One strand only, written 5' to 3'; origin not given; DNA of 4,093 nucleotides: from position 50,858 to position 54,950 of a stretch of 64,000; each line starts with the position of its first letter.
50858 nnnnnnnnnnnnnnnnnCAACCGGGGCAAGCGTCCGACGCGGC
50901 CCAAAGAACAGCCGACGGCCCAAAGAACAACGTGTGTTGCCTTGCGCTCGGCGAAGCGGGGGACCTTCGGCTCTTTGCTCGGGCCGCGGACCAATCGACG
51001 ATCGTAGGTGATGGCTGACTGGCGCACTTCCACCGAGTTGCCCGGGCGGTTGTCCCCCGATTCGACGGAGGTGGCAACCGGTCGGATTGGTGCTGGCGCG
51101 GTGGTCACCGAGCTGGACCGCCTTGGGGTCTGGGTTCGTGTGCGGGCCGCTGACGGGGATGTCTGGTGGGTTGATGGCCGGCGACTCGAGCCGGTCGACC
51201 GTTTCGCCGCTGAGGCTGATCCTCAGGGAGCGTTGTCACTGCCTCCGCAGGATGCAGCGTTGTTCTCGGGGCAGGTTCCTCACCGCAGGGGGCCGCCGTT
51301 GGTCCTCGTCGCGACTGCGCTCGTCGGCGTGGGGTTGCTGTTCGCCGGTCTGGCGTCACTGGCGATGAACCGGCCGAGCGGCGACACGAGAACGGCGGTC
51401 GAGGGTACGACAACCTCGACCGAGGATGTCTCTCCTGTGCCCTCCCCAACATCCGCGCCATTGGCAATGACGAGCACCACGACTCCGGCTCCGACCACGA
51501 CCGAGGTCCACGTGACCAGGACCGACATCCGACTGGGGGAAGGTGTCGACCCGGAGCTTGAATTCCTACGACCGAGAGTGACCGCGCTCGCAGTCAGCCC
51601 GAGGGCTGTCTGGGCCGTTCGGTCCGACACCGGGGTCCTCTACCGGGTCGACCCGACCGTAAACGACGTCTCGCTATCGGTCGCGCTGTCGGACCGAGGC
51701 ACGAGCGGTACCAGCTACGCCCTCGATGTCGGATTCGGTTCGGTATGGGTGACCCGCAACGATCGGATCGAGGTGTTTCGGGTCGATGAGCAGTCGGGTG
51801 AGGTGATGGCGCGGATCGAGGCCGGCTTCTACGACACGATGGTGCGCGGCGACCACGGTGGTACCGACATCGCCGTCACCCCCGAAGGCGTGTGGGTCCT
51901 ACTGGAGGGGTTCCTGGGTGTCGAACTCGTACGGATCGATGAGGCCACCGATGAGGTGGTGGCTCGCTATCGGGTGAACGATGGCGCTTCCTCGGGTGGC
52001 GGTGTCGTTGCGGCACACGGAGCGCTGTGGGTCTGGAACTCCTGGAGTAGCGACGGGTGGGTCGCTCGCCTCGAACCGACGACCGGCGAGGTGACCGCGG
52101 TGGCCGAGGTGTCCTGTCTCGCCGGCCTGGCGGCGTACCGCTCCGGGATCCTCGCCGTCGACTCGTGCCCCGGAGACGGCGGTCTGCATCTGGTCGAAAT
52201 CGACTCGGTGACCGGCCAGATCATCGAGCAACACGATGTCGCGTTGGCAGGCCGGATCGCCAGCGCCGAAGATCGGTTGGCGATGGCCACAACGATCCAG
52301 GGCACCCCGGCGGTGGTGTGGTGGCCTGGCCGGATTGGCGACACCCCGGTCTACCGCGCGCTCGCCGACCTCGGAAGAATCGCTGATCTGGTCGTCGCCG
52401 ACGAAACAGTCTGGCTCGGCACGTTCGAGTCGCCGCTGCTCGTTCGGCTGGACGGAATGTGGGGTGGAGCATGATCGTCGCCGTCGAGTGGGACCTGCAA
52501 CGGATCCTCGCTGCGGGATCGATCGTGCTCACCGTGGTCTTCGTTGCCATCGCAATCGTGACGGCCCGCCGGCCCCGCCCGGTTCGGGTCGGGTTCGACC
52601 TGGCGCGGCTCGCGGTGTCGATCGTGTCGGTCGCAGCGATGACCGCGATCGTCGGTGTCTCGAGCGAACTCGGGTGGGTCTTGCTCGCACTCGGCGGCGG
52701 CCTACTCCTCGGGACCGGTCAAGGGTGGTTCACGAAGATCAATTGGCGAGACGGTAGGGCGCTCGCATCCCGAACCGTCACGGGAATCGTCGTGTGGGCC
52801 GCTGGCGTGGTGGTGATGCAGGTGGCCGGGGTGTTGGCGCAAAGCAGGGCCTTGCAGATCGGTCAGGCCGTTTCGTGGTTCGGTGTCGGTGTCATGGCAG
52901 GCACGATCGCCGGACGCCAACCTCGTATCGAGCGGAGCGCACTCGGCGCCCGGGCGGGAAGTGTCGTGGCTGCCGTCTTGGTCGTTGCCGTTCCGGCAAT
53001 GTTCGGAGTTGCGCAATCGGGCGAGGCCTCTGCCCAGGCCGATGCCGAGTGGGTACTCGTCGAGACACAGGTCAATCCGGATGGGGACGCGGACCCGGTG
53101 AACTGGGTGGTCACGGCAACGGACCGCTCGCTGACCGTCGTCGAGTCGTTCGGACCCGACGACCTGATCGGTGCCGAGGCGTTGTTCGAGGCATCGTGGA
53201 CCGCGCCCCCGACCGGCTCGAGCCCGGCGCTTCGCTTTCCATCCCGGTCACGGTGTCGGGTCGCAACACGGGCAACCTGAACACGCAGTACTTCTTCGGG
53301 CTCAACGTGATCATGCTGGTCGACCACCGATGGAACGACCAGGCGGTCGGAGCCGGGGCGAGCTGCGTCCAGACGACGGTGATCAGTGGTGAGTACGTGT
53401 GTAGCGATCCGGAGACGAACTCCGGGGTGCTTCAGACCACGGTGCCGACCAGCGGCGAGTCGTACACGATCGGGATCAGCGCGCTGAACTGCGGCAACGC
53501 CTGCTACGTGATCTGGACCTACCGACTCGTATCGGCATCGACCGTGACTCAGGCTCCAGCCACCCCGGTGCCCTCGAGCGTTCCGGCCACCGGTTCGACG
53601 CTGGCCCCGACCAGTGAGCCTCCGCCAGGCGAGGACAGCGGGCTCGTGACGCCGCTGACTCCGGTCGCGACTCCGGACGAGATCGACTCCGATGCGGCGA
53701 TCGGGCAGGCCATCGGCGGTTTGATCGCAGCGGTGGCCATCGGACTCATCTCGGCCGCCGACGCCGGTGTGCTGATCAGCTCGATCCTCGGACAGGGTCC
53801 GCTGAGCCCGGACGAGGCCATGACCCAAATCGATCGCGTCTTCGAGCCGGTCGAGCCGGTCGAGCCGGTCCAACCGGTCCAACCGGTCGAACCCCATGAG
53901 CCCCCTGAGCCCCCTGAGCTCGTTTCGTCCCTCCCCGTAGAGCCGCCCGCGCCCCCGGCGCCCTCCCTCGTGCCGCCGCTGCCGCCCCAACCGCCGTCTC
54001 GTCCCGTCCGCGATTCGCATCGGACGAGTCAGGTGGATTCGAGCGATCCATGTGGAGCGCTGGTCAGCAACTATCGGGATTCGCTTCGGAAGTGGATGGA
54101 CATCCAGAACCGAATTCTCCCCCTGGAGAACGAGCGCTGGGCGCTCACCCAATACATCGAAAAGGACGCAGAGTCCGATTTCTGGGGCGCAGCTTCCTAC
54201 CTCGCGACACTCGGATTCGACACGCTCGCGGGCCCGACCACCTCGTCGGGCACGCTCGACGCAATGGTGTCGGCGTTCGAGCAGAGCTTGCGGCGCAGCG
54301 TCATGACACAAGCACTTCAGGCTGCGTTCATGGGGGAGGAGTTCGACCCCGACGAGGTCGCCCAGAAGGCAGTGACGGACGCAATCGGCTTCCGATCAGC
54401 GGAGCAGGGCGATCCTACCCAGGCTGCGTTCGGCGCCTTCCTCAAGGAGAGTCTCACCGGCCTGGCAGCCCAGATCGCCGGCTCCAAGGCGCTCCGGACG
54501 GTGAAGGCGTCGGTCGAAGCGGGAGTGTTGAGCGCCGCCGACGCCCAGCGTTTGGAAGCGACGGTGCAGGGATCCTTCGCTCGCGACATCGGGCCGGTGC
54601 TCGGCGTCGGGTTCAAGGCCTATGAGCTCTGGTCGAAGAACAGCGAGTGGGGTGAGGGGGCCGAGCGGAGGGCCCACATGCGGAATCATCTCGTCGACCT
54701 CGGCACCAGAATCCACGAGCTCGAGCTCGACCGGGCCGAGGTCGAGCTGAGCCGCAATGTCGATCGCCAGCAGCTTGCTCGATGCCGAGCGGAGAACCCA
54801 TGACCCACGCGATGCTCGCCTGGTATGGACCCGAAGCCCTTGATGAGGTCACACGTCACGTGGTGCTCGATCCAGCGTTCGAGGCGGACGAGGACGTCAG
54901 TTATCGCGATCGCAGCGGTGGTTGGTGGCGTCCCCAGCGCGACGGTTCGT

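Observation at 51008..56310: Four-gene, ATGA-coupled module of uncharacterised envelope-spanning proteins ending in a CPBP protease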

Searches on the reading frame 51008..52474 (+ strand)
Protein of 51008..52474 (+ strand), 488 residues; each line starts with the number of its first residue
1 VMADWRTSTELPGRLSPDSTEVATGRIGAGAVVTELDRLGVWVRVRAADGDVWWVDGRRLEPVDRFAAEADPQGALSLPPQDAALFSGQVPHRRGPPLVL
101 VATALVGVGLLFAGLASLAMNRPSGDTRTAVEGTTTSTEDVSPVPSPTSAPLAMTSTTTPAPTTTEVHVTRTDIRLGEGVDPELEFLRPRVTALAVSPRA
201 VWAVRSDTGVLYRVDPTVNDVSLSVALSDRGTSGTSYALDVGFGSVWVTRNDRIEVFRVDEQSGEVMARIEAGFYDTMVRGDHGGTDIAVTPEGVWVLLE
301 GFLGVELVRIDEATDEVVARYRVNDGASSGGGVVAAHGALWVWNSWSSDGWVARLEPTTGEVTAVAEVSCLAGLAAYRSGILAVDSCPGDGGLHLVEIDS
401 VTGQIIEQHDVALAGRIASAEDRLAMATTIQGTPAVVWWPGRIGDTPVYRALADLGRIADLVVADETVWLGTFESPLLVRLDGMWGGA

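Call 5: search_protein_families(library=pfam, proteins=[window:51008-52474:+], max_evalue=1)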
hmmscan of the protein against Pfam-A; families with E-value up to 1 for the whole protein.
window:51008-52474:+ (488 aa): 5 families
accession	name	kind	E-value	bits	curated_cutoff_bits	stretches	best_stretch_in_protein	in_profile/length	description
PF21959.2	DUF6923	-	3.6e-06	27.4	27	2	295-368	99-170/234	Repeat of unknown function (DUF6923)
PF10128.15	OpcA_G6PD_assem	-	0.00033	21.1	27.9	1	413-467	50-104/118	Glucose-6-phosphate dehydrogenase subunit N-terminal domain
PF05096.18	Glu_cyclase_2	-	0.011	15.6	22.3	0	209-273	142-207/249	Glutamine cyclotransferase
PF08239.17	SH3_3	-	0.022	15.4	27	1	23-60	15-53/54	Bacterial SH3 domain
PF21828.1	DUF6888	-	0.079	13.2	27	0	304-318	23-37/55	Domain of unknown function (DUF6888)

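Call 7: find_encoding_contigs(protein=window:51008-52474:+, flank=10000, max_places=6)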
Protein window:51008-52474:+ (488 aa): no gene with exactly this product is on record in the collection.

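Call 54: search_protein_families(library=ncbifam, proteins=[window:51008-52474:+], max_evalue=0.1)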
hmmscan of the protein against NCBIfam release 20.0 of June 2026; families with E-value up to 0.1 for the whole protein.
window:51008-52474:+ (488 aa): 1 family
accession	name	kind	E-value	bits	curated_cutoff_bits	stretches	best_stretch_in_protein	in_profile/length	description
NF052551.1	EnvBioLpgNMYCTU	equivalog_domain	0.057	12.8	250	1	103-195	8-95/227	envelope biogenesis lipoprotein LpqN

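Call 55: search_protein_families(library=padloc, proteins=[window:51008-52474:+], max_evalue=0.1)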
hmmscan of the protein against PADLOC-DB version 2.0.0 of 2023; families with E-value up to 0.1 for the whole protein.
window:51008-52474:+ (488 aa): 0 families

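Call 60: search_solved_structures(query=window:51008-52471:+, max_evalue=1)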
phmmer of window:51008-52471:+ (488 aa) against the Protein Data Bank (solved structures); distinct sequences matched with E-value up to 1: 1.
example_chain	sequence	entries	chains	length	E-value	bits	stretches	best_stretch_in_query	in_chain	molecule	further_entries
6rtd_A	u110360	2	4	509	0.32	12.9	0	35-80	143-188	Cytochrome c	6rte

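Call 94: search_protein_families(library=phrogs, proteins=[window:51011-52474:+], max_evalue=0.01)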
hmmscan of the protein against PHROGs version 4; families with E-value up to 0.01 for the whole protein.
window:51011-52474:+ (487 aa): 0 families

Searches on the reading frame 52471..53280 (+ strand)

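Call 5: search_protein_families(library=pfam, proteins=[window:52471-53280:+], max_evalue=1)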
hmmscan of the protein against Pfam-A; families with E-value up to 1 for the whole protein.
window:52471-53280:+ (269 aa): 1 family
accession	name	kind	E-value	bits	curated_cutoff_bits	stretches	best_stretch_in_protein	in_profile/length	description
PF19529.4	DUF6057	-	0.061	12.6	29.8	1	14-146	71-200/569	Family of unknown function (DUF6057)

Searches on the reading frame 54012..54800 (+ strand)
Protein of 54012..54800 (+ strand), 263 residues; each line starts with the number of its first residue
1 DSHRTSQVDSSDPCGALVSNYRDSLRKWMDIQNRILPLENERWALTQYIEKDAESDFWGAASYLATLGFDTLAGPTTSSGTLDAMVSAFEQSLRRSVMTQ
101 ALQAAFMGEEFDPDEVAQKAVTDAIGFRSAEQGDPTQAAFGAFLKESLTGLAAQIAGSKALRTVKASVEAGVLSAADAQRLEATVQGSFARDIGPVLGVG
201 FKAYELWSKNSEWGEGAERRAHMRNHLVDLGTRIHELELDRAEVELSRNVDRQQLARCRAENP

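Call 21: find_homologous_proteins(query=window:54012-54800:+, max_evalue=0.01)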
Query window:54012-54800:+: 2281 candidates shared short words with the query, none scored E <= 0.01.

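Call 45: predict_structure(alignment_id=A7)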
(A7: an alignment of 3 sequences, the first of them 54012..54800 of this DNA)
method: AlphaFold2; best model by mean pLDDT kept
length: 263 residues; sequences in the alignment: 3
mean_pLDDT: 67.4   pTM: 0.43
mean pLDDT of the five models: 67.4, 62.9, 59.2, 56.6, 54.5
residues with pLDDT >= 90: 27; 70-90: 108; 50-70: 69; < 50: 59
segments of 3 or more residues with pLDDT < 50: 1-6, 53-80, 127-132, 134-136, 201-215
pLDDT, mean of each block of 10 residues (from residue 1): 49 87 88 80 67 46 39 36 59 73 74 80 55 51 70 76 77 71 68 55 45 50 79 92 91 92 83
secondary structure, 60 per line:
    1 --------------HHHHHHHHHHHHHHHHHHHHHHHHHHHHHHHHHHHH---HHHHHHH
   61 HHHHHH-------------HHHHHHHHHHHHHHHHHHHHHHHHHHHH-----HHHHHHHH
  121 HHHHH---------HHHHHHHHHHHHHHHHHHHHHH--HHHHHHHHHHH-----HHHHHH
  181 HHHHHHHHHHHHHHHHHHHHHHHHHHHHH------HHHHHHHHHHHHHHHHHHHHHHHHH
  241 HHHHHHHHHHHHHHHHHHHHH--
elements in order: H15-50 H54-66 H80-107 H113-125 H135-156 H159-169 H175-209 H216-261

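Call 61: search_solved_structures(query=A5, max_evalue=1)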
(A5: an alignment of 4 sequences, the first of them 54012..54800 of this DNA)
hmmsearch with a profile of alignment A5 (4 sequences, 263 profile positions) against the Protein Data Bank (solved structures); distinct sequences matched with E-value up to 1: 0.

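Call 93: search_protein_families(library=pfam, alignment_id=A5, max_evalue=5)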
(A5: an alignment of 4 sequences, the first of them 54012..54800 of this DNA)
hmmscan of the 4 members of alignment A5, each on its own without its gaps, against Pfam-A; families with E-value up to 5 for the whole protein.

A. member 1, window:54012-54800:+ (263 aa): 1 family
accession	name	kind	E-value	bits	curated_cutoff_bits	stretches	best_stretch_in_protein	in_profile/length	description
PF17925.6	TetR_C_20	-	0.2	12.4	26.5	1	75-137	2-66/107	Tetracyclin repressor-like, C-terminal domain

B. families by the number of members that match (of 4 scanned): 4 families
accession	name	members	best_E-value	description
PF04830.18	DUF637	1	0.044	Possible hemagglutinin (DUF637)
PF24580.1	DUF7607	1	0.082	Domain of unknown function (DUF7607)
PF17925.6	TetR_C_20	1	0.2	Tetracyclin repressor-like, C-terminal domain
PF15500.11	Ntox1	1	0.24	Putative RNase-like toxin, toxin_1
